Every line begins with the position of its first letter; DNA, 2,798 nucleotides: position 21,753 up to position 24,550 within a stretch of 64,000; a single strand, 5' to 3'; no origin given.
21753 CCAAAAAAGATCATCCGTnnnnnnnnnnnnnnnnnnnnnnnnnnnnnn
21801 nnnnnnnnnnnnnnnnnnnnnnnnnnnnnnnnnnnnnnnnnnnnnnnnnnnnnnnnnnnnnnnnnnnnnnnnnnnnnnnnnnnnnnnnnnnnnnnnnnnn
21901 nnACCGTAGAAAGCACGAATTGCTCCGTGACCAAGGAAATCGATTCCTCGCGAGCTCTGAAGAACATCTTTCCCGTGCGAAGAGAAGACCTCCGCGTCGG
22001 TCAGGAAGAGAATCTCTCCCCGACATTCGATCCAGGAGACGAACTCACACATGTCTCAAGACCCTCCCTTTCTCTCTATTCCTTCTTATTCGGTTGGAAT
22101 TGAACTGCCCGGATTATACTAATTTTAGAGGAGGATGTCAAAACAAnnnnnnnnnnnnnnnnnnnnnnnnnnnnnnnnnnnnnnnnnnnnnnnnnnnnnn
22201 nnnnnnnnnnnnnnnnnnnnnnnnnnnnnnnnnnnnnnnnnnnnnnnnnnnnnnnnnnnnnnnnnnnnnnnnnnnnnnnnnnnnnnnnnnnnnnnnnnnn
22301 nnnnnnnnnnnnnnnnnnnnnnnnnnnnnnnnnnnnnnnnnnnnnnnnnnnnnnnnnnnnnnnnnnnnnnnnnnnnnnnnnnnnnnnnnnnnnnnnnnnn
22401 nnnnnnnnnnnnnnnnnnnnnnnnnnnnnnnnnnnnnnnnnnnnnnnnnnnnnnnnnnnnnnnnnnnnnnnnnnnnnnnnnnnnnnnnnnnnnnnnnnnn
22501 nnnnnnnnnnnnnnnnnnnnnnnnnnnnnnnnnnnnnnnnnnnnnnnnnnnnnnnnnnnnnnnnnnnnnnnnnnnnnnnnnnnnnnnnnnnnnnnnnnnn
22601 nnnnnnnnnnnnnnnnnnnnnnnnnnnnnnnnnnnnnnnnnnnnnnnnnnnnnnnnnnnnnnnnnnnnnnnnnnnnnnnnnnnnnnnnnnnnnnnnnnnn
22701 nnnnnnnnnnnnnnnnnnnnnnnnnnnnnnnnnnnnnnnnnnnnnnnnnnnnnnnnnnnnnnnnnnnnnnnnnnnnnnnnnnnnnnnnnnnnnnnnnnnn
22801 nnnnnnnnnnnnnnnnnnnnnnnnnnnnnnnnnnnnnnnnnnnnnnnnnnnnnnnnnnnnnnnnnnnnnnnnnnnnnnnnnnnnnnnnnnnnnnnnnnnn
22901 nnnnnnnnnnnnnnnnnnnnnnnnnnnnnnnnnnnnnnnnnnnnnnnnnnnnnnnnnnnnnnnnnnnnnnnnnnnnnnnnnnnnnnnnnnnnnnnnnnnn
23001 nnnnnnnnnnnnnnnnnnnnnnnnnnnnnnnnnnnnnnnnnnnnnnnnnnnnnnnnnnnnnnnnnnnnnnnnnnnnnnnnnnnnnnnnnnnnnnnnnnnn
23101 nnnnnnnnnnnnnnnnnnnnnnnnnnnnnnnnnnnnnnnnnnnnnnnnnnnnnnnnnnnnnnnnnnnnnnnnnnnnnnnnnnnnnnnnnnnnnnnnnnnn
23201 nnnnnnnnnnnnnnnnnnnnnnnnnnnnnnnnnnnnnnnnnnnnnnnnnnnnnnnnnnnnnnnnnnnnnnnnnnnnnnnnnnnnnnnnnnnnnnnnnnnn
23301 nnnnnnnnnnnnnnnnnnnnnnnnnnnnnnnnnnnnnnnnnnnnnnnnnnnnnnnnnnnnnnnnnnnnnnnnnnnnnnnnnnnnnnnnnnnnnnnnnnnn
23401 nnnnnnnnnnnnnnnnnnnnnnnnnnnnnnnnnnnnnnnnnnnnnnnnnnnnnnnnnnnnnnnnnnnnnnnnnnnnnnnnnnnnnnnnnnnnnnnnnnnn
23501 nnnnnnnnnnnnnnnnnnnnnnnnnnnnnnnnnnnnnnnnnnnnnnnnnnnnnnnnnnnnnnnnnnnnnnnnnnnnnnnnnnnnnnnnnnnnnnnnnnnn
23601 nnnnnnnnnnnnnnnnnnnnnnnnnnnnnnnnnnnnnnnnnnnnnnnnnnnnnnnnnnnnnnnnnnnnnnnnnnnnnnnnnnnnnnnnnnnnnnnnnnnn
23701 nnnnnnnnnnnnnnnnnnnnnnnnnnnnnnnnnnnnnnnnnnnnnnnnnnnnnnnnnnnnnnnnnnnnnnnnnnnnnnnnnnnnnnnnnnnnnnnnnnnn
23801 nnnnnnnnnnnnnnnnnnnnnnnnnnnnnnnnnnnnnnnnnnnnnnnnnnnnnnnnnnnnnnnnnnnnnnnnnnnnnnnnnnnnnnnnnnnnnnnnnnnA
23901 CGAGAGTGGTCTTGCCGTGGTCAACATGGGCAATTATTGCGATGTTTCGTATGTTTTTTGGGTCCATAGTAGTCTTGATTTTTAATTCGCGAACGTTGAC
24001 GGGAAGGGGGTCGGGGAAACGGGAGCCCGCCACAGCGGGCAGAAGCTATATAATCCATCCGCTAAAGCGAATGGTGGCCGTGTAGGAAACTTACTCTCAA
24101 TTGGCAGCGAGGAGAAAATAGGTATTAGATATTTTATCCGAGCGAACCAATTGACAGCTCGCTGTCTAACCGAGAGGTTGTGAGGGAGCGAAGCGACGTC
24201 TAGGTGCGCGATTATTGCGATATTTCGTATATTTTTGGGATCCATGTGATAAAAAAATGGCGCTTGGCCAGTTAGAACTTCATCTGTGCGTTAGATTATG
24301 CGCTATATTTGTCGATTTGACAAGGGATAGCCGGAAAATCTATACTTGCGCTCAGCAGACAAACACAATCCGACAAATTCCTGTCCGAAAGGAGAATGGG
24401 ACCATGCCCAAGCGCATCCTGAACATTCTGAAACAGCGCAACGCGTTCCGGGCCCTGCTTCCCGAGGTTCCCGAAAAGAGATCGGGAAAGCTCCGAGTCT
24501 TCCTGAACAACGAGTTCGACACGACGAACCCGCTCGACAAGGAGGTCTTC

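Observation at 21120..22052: Protein composed of six or more tandem 31-aa repeats with a D-L/I-L-x-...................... consensus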

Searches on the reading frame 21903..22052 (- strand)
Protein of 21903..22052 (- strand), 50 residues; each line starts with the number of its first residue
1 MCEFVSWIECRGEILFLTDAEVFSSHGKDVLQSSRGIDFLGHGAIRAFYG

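Call 39: find_related_loci(query=A5, collection=genome_contigs, flank=6000)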
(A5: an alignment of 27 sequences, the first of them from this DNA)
Query A5 (50 aa) in genome_contigs; peptide patterns used: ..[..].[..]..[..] (x = any residue, [..] = any of these).
23 stretches matched a pattern; 14 encode a relative of the query (tblastn E <= 1e-3); 14 distinct loci.
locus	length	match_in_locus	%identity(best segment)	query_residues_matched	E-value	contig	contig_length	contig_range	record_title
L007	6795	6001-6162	56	1-50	3e-18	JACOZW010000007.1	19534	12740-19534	MAG: Candidatus Yanofskybacteria bacterium isolate NC_groundwater_215_Ag_S-0.1um_42_10 S4_GD2017_2_S1_scaffold_1749, who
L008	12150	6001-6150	54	1-50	2e-16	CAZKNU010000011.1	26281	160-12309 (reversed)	MAG TPA_asm: uncultured Methanosarcinales archaeon isolate binchicken_co191_55 genome assembly, contig: NODE_1417_length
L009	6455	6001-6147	59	1-49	6e-16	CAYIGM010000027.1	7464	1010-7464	MAG TPA_asm: uncultured Candidatus Saccharibacteria bacterium isolate ERP119705_co22_125 genome assembly, contig: NODE_7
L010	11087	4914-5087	52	1-50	1e-15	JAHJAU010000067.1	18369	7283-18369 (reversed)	MAG: Patescibacteria group bacterium isolate Modern_marine.mb.227 Modern_marine.mb.227_k141_1816489, whole genome shotgu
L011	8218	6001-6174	50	1-50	4e-15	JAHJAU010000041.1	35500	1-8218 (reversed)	MAG: Patescibacteria group bacterium isolate Modern_marine.mb.227 Modern_marine.mb.227_k141_1194801, whole genome shotgu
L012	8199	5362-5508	53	1-49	2e-14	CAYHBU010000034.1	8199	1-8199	MAG TPA_asm: uncultured Candidatus Saccharibacteria bacterium isolate ERP119705_co10_107 genome assembly, contig: NODE_6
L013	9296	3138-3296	51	1-49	4e-14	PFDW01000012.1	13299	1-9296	MAG: Candidatus Portnoybacteria bacterium CG10_big_fil_rev_8_21_14_0_10_36_7 CG10_8_21_14_0.10_scaffold_4676_c, whole ge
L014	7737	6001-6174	47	1-50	7e-14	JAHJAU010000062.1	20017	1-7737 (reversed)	MAG: Patescibacteria group bacterium isolate Modern_marine.mb.227 Modern_marine.mb.227_k141_1666278, whole genome shotgu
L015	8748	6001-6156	48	1-50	1e-13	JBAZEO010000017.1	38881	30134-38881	MAG: Dehalococcoidia bacterium isolate SO_2017_LW3_128 NODE_2427_length_38881_cov_9.032410_LW162_2017, whole genome shot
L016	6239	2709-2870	52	1-50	1e-13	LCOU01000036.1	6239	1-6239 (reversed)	MAG: Parcubacteria group bacterium GW2011_GWA2_47_8b UY12_C0036, whole genome shotgun sequence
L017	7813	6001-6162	39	1-50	3e-11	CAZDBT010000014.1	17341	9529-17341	MAG TPA_asm: uncultured Candidatus Saccharibacteria bacterium isolate SRP193066_co2_98 genome assembly, contig: NODE_175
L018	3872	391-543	45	1-49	3e-10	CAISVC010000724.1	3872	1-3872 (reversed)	MAG: uncultured Fibrobacteres bacterium isolate AlinenSedimentsD2_bin-1055 genome assembly, contig: bin-1055:724/752, wh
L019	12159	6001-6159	36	1-50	3e-9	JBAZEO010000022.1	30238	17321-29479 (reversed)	MAG: Dehalococcoidia bacterium isolate SO_2017_LW3_128 NODE_3679_length_30238_cov_6.334462_LW162_2017, whole genome shot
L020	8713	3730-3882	37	1-49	4e-5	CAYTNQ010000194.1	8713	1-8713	MAG TPA_asm: uncultured Anaerolineales bacterium isolate binchicken_co294_35 genome assembly, contig: NODE_7171_length_8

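Call 40: find_related_loci(query=A5, collection=viral_contigs, flank=6000)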
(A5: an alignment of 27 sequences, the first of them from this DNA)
Query A5 (50 aa) in viral_contigs; peptide patterns used: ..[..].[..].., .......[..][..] (x = any residue, [..] = any of these).
79 stretches matched a pattern; 65 encode a relative of the query (tblastn E <= 1e-3); 64 distinct loci.
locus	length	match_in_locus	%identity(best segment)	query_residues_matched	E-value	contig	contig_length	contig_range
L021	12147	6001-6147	61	1-49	5e-18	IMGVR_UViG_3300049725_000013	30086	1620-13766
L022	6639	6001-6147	63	1-49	5e-17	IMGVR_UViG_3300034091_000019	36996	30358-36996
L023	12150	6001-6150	52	1-50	1e-16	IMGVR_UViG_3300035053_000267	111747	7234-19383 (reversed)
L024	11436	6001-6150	52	1-50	9e-17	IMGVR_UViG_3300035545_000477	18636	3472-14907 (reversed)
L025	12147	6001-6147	53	1-49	3e-15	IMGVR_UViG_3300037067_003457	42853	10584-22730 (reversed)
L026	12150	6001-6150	52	1-49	9e-14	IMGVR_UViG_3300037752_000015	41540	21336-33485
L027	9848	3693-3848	50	1-50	4e-13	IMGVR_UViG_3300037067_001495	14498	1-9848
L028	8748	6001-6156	48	1-50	6e-13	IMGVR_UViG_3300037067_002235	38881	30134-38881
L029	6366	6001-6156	50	1-50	6e-13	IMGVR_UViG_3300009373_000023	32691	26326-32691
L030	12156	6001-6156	52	1-50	6e-13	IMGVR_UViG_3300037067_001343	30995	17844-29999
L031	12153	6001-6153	53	1-50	3e-12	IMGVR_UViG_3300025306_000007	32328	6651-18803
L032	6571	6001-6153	53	1-50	3e-12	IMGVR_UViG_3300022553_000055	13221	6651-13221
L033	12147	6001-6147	45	1-49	3e-11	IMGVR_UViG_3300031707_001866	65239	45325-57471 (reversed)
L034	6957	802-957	50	1-49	4e-11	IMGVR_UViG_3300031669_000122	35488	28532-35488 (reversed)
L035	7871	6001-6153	49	1-50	4e-11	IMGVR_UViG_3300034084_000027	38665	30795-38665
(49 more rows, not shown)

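Call 57: search_protein_families(library=phrogs, alignment_id=A6, max_evalue=0.00001)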
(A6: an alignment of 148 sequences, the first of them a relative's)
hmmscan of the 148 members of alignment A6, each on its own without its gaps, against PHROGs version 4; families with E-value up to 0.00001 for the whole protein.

A. member 1, L044:3208-3870:+ (221 aa): 1 family
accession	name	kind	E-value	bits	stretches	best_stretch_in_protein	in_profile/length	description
phrog_421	-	unknown function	2.4e-34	119.9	1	3-207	8-226/241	unknown function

B. families by the number of members that match (of 148 scanned): 244 families (the first 25 are shown)
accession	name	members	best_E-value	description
phrog_239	-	7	1.5e-107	DNA primase/helicase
phrog_19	-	7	1.5e-87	DnaB-like replicative helicase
phrog_243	-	7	7.7e-39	DnaB-like replicative helicase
phrog_5482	-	5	5.9e-44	-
phrog_10477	-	5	2.3e-25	exonuclease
phrog_67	-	4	3.9e-67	DNA methyltransferase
phrog_498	-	4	7.7e-29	DNA methyltransferase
phrog_298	-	4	8.8e-28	exonuclease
phrog_11530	-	4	2.8e-25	-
phrog_3008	-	4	1.5e-24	DNA methyltransferase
phrog_20981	-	4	4.2e-19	-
phrog_18293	-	4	1e-18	methyltransferase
phrog_23085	-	4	7.3e-14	-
phrog_16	-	3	2.5e-71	DNA helicase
phrog_10048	-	3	2.9e-57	-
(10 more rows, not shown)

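Call 72: search_protein_families(library=pfam, alignment_id=A8, max_evalue=0.00001)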
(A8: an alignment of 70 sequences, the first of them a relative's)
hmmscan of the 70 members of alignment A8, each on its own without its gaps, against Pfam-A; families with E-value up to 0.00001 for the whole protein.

A. member 1, L007:50-844:+ (265 aa): 1 family
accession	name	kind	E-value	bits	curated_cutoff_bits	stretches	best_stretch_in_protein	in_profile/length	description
PF00480.26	ROK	-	5.9e-38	131.5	22.9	1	6-222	57-258/294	ROK family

B. families by the number of members that match (of 70 scanned): 81 families (the first 25 are shown)
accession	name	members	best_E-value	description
PF08245.18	Mur_ligase_M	2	6.6e-31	Mur ligase middle domain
PF02875.26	Mur_ligase_C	2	1.6e-30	Mur ligase, glutamate ligase domain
PF01138.27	RNase_PH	2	2.5e-29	3' exoribonuclease family, domain 1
PF03725.20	RNase_PH_C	2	8.3e-13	3' exoribonuclease family, domain 2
PF00012.26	HSP70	1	6.9e-227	Hsp70 protein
PF00437.27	T2SSE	1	2.8e-119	Type II/IV secretion system protein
PF09826.15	Beta_propel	1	7e-107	Beta propeller domain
PF00478.31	IMPDH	1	1.2e-94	IMP dehydrogenase / GMP reductase domain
PF01409.25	tRNA-synt_2d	1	9.2e-93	tRNA synthetases class II core domain (F)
PF00814.31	TsaD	1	6.1e-79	tRNA N6-adenosine threonylcarbamoyltransferase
PF00232.24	Glyco_hydro_1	1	1.7e-60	Glycosyl hydrolase family 1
PF03483.22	B3_4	1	4.1e-58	B3/4 domain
PF04402.19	SIMPL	1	9.1e-55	Protein of unknown function (DUF541)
PF01327.26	Pep_deformylase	1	2.1e-45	Polypeptide deformylase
PF01544.23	CorA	1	5.9e-44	CorA-like Mg2+ transporter protein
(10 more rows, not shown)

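Call 84: find_homologous_proteins(query=A5, max_evalue=0.00001)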
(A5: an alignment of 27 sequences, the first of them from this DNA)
Query A5 (27 sequences) (50 aa, profile of the alignment): 23 proteins with E <= 0.00001 among 604 candidates.
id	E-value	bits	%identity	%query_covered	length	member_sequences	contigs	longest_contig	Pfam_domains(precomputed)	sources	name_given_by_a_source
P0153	6.4e-22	95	57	98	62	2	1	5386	-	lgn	-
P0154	1.5e-20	91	56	100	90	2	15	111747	-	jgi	jgi:hypothetical protein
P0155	4.0e-18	83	48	98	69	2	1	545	-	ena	-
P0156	4.1e-18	83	50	100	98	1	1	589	-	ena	-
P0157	1.5e-16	78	53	98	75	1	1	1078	-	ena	-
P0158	3.1e-16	77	50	100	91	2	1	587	-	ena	-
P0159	5.6e-16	76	42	100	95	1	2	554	-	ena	-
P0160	6.9e-16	76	60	98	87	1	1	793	-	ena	-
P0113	8.5e-16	76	44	100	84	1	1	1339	-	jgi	-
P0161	8.6e-16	76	59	100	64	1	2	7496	-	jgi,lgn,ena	jgi:hypothetical protein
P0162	6.5e-15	73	44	98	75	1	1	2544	-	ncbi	ncbi:MAG: hypothetical protein WC554_19585, partial [Clostridia bacterium]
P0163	8.7e-15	72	46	100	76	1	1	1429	-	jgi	jgi:hypothetical protein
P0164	1.1e-14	72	47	100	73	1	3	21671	-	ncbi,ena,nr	ncbi:hypothetical protein KKF05_04515 [Patescibacteria group bacterium]|nr:hypothetical protein [Pat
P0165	1.2e-14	72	47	98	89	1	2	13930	-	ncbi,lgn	-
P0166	1.2e-12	66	46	100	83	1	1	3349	-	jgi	-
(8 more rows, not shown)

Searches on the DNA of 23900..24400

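Call 102: search_rna_families(source=window, start=23900, end=24400, threshold=evalue, max_evalue=1)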
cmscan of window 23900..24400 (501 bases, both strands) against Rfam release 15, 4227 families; matches with E-value up to 1: 0.
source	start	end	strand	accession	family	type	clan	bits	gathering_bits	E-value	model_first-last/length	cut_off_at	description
